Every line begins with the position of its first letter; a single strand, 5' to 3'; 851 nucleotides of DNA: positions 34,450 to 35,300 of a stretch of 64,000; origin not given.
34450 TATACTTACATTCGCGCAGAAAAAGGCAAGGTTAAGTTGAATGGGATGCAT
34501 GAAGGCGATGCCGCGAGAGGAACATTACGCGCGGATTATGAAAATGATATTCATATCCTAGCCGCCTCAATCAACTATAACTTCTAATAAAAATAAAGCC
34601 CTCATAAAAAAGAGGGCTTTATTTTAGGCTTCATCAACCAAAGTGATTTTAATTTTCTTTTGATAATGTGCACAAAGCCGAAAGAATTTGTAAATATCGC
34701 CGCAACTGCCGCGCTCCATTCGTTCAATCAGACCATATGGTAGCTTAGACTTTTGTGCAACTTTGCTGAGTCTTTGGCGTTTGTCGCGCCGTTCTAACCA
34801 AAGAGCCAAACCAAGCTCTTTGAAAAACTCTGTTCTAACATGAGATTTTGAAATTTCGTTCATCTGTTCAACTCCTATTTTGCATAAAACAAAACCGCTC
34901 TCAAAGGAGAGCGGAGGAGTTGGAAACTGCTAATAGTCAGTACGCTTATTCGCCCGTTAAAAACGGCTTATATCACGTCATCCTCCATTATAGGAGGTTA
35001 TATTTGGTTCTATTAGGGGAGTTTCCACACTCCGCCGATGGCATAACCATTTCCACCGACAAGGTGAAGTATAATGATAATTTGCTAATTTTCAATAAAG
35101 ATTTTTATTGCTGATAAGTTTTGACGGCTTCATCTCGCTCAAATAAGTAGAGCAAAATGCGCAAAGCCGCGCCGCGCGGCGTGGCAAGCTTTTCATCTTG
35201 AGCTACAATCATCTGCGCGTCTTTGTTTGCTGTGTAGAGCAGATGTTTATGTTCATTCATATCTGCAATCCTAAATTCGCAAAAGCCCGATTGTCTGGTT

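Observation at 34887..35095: Candidate ~170-nt small RNA (or structured leader) with near-consensus promoter between recG and an XRE regulator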

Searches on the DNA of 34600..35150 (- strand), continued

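Call 42: search_with_rna_model(model_id=R1, source=L026, start=1, end=1500, max_evalue=1, show_alignments=3)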
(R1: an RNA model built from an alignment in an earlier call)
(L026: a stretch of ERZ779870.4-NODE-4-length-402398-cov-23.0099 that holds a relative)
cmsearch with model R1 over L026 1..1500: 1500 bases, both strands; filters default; matches with E-value up to 1: 2.
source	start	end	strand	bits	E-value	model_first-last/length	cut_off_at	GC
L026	210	386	+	104.6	1e-25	1-177/177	no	0.42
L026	765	834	+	30.9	9.1e-08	1-177/177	no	0.49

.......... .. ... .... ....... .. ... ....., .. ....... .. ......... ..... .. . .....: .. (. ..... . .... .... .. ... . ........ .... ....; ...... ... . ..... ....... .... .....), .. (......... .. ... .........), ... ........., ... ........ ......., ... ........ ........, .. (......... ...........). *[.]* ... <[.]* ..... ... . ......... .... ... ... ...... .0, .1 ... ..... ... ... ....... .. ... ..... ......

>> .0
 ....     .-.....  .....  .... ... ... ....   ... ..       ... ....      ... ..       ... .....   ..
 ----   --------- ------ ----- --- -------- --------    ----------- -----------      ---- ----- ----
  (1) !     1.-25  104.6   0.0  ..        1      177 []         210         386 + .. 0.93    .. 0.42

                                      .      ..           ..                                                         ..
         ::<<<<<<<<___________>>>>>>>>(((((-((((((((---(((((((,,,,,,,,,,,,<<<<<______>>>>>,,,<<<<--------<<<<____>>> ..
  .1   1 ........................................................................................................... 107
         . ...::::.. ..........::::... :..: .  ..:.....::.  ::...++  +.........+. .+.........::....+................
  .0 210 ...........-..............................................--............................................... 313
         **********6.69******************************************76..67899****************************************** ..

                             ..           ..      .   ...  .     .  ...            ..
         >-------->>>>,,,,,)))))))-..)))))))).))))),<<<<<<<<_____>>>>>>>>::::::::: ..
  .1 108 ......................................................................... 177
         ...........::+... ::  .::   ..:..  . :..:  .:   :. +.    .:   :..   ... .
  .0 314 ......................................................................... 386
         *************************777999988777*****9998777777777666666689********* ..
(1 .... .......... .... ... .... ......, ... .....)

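Call 53: search_with_rna_model(model_id=R1, sources=[L137, L138, L139, L140, L141, L142], max_evalue=10, filters=off, show_alignments=2)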
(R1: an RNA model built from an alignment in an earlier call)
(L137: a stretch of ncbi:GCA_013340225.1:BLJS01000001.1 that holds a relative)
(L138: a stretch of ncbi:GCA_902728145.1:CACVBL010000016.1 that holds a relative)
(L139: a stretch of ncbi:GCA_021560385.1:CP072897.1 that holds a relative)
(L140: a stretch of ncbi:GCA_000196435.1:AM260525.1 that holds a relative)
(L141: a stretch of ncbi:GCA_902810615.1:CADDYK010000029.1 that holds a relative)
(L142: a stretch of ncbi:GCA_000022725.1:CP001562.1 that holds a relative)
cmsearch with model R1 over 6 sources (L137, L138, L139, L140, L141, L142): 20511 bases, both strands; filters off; matches with E-value up to 10: 31.
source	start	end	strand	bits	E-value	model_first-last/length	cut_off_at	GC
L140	2494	2589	-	8.1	0.44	1-177/177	no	0.3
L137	727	787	-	8.1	0.46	1-177/177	no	0.38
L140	1287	1394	+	7.2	0.76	1-177/177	no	0.45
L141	1287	1394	+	7.2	0.76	1-177/177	no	0.45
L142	1083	1161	-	6.4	1.1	1-177/177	no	0.33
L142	3193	3281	-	5.9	1.6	1-177/177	no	0.26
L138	3220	3304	+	5.3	2.1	1-177/177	no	0.31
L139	2380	2464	+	5.3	2.1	1-177/177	no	0.31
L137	939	981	-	5.1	2.4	1-177/177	no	0.33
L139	238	304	+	4.6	3.2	1-177/177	no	0.3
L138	916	1008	-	4.6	3.3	1-177/177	no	0.42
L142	2997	3083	-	4.6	3.3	1-177/177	no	0.29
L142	884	962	-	4.5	3.4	1-177/177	no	0.39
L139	3098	3195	+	4.4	3.7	1-177/177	no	0.35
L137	1314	1451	+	4.1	4.2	31-145/177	no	0.5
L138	1383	1567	-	4.1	4.4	1-177/177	no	0.43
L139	1383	1567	-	4.1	4.4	1-177/177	no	0.43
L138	1046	1112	+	4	4.4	1-177/177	no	0.31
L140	1060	1095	-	3.9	4.8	83-120/177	no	0.39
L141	1060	1095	-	3.9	4.8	83-120/177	no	0.39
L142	415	499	+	3.8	5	1-177/177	no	0.26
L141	2907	3100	-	3.8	5.2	1-177/177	no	0.45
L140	1986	2092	+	3.7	5.3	47-133/177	no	0.41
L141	1986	2092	+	3.7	5.3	47-133/177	no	0.41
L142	607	621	+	3.7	5.4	97-111/177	no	0.53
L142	1322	1389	-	3.7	5.5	40-137/177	no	0.44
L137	1543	1626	-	3.5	5.9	1-177/177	no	0.37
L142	1333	1438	+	3.3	6.7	47-133/177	no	0.42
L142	1818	1828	-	3.2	7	1-177/177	no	0.18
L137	2529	2642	-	2.9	8.2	1-177/177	no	0.32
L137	355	429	+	2.6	9.8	1-177/177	no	0.23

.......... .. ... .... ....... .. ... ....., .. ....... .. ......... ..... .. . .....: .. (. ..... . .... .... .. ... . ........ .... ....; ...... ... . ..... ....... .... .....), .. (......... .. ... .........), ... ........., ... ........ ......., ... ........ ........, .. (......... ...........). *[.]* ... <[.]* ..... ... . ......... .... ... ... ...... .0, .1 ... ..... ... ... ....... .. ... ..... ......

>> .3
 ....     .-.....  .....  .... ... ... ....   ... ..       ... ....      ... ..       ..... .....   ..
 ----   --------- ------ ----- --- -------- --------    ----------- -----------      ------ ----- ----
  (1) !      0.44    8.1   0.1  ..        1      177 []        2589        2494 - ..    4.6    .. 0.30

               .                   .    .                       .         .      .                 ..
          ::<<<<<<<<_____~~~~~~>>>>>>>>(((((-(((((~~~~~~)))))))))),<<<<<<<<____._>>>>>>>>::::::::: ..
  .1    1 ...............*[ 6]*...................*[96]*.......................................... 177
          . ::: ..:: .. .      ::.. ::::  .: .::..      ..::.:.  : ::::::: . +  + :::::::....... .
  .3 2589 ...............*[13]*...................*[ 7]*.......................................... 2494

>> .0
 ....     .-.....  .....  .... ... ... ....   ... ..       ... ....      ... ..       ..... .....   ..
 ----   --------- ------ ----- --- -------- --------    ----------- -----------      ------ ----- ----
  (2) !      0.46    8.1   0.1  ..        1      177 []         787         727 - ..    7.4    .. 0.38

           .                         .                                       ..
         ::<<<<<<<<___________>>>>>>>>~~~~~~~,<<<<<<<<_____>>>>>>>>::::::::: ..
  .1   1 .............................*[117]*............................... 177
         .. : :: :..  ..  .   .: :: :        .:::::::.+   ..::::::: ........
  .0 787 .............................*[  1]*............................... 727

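Call 79: search_with_rna_model(model_id=R1, sources=[L143, L144, L145, L146, L148, L150, L151], max_evalue=1, filters=off, show_alignments=4)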
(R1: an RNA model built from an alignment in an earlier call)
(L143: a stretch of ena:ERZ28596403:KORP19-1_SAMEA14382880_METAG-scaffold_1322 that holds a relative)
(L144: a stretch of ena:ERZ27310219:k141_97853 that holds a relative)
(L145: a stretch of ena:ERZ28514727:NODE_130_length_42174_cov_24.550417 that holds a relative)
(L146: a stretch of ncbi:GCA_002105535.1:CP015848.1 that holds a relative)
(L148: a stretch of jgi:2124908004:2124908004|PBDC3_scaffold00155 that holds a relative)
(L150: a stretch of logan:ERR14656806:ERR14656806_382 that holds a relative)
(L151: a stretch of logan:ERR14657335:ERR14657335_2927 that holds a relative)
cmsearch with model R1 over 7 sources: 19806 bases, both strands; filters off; matches with E-value up to 1: 27.
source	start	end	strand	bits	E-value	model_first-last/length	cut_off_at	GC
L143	692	873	+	68.3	9.2e-16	1-177/177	no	0.45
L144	692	873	+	68.3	9.2e-16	1-177/177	no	0.45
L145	692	873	+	68.3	9.2e-16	1-177/177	no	0.45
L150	980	1169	+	29.7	2.4e-06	1-177/177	no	0.42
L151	503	692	+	29.7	2.4e-06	1-177/177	no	0.42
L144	272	311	+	12.9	0.029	86-119/177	no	0.45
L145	272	311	+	10.8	0.097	86-119/177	no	0.43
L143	908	1023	-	10.8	0.098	1-177/177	no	0.51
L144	908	1023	-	10.8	0.098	1-177/177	no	0.51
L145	908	1023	-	10.8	0.098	1-177/177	no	0.51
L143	995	1177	+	10.4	0.12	1-177/177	no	0.55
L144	995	1177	+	10.4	0.12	1-177/177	no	0.55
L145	995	1177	+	10.4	0.12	1-177/177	no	0.55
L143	739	867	-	9.9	0.16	1-177/177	no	0.46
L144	739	867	-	9.9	0.16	1-177/177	no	0.46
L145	739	867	-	9.9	0.16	1-177/177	no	0.46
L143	240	317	+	9.6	0.19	53-126/177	no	0.49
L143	466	543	+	9.6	0.19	53-126/177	no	0.49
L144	466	543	+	9.6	0.19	53-126/177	no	0.49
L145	466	543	+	9.6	0.19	53-126/177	no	0.49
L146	1019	1114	+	8.1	0.45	1-177/177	no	0.44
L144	1835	1919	+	7.6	0.58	1-177/177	no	0.56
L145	1835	1919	+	7.6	0.58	1-177/177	no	0.56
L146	1012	1109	-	7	0.81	1-177/177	no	0.46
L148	1994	2087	+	6.9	0.88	49-130/177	no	0.5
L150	1679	1755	+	6.7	0.95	1-177/177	no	0.35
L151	1202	1278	+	6.7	0.95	1-177/177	no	0.35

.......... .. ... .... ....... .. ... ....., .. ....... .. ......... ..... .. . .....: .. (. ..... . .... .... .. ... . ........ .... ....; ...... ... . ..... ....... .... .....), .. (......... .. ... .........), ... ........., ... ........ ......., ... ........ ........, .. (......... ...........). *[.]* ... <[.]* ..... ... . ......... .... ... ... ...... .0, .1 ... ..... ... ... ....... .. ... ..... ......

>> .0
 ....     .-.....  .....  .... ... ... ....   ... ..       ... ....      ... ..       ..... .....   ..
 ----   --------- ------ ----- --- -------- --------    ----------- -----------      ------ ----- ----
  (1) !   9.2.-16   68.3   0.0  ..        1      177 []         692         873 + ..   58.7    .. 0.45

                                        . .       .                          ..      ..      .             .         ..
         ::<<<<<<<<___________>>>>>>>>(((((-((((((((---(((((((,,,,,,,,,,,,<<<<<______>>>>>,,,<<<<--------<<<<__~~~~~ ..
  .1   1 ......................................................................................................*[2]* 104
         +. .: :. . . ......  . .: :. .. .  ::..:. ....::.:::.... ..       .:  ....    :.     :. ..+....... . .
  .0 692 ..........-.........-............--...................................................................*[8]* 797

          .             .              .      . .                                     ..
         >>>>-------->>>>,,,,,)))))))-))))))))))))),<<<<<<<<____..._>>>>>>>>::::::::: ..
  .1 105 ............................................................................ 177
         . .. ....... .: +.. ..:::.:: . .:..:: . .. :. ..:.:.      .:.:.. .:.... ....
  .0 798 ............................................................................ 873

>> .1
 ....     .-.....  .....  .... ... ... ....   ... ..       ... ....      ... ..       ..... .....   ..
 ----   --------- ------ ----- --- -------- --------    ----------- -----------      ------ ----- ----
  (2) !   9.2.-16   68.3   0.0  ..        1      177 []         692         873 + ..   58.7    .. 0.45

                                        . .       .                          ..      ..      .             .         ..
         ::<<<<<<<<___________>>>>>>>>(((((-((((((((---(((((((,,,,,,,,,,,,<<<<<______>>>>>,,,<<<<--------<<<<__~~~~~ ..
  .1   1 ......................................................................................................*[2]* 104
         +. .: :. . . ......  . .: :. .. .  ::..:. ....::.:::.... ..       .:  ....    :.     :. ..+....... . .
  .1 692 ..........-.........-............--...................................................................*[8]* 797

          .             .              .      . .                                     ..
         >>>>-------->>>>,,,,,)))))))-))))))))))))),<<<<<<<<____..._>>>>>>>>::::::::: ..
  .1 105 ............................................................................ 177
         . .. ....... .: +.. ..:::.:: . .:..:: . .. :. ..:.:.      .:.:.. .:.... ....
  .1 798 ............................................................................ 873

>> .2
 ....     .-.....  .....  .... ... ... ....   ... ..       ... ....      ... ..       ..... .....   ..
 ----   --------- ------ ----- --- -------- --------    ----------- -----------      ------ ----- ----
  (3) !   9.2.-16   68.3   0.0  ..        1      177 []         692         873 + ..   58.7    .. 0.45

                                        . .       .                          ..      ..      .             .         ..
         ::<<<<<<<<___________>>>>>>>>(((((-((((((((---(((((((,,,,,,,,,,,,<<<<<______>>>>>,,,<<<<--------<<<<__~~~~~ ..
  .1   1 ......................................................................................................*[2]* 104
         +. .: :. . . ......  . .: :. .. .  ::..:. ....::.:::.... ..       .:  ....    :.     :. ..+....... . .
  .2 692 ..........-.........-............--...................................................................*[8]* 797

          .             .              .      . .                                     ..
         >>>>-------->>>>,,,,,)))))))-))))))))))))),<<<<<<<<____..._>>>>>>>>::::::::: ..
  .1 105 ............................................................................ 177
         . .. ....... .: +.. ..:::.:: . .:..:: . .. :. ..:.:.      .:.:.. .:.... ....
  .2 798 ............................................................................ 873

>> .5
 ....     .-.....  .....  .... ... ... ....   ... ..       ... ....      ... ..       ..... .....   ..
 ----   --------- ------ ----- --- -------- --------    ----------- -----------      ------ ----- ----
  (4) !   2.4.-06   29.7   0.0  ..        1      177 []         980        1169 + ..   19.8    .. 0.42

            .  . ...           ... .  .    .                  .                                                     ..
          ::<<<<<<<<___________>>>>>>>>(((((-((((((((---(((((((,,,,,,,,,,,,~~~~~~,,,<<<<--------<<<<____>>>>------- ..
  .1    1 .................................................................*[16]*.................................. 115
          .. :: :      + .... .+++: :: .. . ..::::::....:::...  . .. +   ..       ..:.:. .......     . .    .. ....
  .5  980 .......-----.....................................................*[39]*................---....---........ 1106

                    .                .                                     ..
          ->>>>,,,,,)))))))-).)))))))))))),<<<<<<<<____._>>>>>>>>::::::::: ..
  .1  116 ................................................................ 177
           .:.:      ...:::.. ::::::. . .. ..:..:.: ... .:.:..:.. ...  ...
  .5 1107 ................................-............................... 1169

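Call 83: search_with_rna_model(model_id=R1, sources=[window, L001, L002, L007, L012, L017, L021, L024, L030, L032, L033, L040, L043, L046, L061, L063, L067, L073, L091, L099, L023, L143, L150, L095, L084, L116], max_evalue=0.001, make_alignment=true)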
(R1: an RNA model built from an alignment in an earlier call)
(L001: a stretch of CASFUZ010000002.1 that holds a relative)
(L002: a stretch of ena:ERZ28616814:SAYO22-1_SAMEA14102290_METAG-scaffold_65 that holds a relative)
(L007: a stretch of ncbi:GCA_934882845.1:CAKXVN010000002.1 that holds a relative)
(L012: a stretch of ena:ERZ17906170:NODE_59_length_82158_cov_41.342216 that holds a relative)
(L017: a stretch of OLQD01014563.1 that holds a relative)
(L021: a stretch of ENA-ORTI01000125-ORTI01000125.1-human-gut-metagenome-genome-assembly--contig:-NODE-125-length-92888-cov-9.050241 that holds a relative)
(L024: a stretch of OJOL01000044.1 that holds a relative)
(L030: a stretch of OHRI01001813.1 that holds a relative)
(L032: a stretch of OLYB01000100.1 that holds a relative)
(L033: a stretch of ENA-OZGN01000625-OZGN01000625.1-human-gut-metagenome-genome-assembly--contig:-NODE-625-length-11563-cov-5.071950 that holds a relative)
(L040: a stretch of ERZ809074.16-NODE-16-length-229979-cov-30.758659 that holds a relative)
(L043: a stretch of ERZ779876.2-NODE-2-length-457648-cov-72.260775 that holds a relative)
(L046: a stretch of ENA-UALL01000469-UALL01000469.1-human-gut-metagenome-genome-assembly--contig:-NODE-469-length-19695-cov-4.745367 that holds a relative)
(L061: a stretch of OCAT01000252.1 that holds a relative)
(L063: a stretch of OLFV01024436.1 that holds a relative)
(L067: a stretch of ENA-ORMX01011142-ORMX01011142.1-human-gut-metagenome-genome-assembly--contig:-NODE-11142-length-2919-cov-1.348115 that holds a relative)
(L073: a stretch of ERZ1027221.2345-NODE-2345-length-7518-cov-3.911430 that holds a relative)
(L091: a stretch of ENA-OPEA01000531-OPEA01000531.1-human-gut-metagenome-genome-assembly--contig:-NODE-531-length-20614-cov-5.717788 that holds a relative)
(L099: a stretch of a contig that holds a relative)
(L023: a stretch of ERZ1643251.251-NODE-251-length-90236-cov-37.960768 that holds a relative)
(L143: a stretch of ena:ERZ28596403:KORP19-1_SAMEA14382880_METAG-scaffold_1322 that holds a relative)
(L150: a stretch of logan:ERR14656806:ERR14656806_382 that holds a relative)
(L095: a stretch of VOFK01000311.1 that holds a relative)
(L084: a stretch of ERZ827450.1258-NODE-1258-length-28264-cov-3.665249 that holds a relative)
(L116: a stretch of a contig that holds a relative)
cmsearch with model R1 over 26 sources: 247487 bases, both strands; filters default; matches with E-value up to 0.001: 29.
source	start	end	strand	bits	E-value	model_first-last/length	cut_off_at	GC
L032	3901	4075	+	209.1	5.7e-49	1-177/177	no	0.47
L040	4981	5157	+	207.2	1.6e-48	1-177/177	no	0.46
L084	2659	2834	+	202.2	2.7e-47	1-177/177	no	0.51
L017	1918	2091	+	201.8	3.4e-47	1-177/177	no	0.51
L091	165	339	+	198.7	1.9e-46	1-177/177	no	0.47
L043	3980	4155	-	197.3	4.3e-46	1-177/177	no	0.47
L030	4080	4251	-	196.3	7.6e-46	1-177/177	no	0.49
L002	2798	2976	+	193.2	4.4e-45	1-177/177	no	0.46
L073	4853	5032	-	191.7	1e-44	1-177/177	no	0.49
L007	2796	2976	+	190.2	2.4e-44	1-177/177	no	0.43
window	34886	35062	-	188.9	4.7e-44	1-177/177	no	0.45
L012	2797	2972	+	188.4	6.2e-44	1-177/177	no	0.49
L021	1268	1446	-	184.1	7.1e-43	1-177/177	no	0.5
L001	2804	2978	+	182.7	1.6e-42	1-177/177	no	0.5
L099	9776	9954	+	180.9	4.3e-42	1-177/177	no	0.49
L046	10025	10203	-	180.2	6.2e-42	1-177/177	no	0.49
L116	10847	11027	-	178.6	1.6e-41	1-177/177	no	0.48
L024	3512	3695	-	175.4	9.4e-41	1-177/177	no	0.49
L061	7339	7517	+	175.2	1.1e-40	1-177/177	no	0.45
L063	633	809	-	174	2.1e-40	1-177/177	no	0.5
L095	5878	6060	+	171.9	6.8e-40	1-177/177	no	0.51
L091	10052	10232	-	168.1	5.5e-39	1-177/177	no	0.49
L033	3007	3190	+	167.4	8.2e-39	1-177/177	no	0.47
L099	9221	9402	+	164.1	5.3e-38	1-177/177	no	0.43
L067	974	1152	-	159.6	6.8e-37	1-177/177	no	0.5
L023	635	817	-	107.5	3.3e-24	1-177/177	no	0.46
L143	692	873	+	68.3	1.2e-14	1-177/177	no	0.45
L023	9908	10084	+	67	2.4e-14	1-177/177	no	0.48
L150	980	1169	+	29.6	3.1e-05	1-177/177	no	0.42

Alignment A8: 29 matches aligned to the model, 241 columns, each read 5' to 3' on its own strand. Consensus structure (alignment columns), stored with it:
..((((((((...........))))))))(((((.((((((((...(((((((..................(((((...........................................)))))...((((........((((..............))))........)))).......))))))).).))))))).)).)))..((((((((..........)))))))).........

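Call 84: build_rna_model(alignment_id=A8)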
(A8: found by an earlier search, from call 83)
Model R2 built from alignment A8 (29 sequences, 241 columns); structure: stored with the alignment.
model positions 179; base pairs 49; branch points 3; effective number of sequences 1.87; information 0.59 bits per position. Calibrated on 0.2 Mb of random sequence (short: E-values are rough).
structure used (alignment columns):
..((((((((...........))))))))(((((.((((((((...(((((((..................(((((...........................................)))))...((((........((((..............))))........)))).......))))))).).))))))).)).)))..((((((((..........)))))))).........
